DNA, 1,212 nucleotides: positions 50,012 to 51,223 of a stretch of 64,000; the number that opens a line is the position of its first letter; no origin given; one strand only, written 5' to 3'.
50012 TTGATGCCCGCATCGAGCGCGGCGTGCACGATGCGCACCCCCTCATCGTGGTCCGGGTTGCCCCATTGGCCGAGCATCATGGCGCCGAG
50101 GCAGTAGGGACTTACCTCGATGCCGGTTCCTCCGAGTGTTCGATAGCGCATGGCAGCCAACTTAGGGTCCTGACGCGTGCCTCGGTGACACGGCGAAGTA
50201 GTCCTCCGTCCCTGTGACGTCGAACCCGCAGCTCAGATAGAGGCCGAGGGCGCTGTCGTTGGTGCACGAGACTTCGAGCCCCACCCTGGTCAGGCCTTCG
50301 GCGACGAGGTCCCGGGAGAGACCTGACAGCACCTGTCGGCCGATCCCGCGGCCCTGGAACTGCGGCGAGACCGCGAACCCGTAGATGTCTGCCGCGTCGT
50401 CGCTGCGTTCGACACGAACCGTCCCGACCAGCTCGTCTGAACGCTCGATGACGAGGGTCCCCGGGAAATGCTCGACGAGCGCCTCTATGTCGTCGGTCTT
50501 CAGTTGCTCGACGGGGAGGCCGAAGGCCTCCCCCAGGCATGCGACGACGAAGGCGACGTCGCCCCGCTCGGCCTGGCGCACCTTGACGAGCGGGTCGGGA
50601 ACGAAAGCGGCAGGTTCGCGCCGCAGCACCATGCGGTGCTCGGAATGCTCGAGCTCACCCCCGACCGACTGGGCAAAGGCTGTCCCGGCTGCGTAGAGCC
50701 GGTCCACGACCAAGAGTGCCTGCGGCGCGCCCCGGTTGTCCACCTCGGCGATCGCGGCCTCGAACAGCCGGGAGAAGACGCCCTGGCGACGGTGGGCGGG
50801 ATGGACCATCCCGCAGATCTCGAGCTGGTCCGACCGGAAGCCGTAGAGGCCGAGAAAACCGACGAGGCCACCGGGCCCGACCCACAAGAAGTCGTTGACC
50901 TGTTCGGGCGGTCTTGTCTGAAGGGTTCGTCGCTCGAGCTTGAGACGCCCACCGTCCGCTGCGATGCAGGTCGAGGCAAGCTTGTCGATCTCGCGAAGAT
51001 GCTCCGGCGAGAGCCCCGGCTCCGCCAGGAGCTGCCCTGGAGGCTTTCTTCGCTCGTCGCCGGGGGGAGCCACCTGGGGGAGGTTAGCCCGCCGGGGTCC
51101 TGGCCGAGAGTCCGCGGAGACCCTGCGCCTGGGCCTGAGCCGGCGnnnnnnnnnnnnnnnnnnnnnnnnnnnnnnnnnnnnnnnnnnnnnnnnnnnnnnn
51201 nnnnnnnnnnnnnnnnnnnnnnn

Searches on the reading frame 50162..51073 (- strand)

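Call 52: search_protein_families(library=pfam, proteins=[window:50162-51073:-], max_evalue=0.00001)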
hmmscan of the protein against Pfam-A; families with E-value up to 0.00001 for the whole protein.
window:50162-51073:- (303 aa): 6 families
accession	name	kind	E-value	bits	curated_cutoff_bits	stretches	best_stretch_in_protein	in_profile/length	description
PF00583.31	Acetyltransf_1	-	6.6e-24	84.9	20.7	1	195-284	24-116/116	Acetyltransferase (GNAT) family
PF13508.13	Acetyltransf_7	-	1.8e-19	70.3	27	1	207-285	6-83/84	Acetyltransferase (GNAT) domain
PF13673.13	Acetyltransf_10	-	2.3e-13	50.7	23.6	1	206-292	33-115/128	Acetyltransferase (GNAT) domain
PF08445.16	FR47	-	8.4e-10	38.9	22.1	1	224-289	19-81/86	FR47-like protein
PF13527.13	Acetyltransf_9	-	3.9e-09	37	25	0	89-122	79-112/127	Acetyltransferase (GNAT) domain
PF13302.13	Acetyltransf_3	-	2.7e-07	31.8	25.4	0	207-284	57-137/138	Acetyltransferase (GNAT) domain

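Call 53: search_protein_families(library=ncbifam, proteins=[window:50162-51073:-], max_evalue=1e-10)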
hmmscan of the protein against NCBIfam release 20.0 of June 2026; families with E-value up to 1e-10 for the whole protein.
window:50162-51073:- (303 aa): 4 families
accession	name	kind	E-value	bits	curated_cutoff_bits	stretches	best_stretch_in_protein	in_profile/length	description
TIGR01575.1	rimI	equivalog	6.9e-17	61.8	86.4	1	207-289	35-117/132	ribosomal protein S18-alanine N-acetyltransferase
NF002959.0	PRK03624.1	equivalog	1.1e-14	54.3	124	1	164-286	8-131/147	GNAT family acetyltransferase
TIGR03448.1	mycothiol_MshD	equivalog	7e-12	45.3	163.1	0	21-289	6-290/294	mycothiol synthase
NF007025.1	PRK09491.1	equivalog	6.6e-11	42.3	173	0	211-293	46-129/145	ribosomal protein S18-alanine N-acetyltransferase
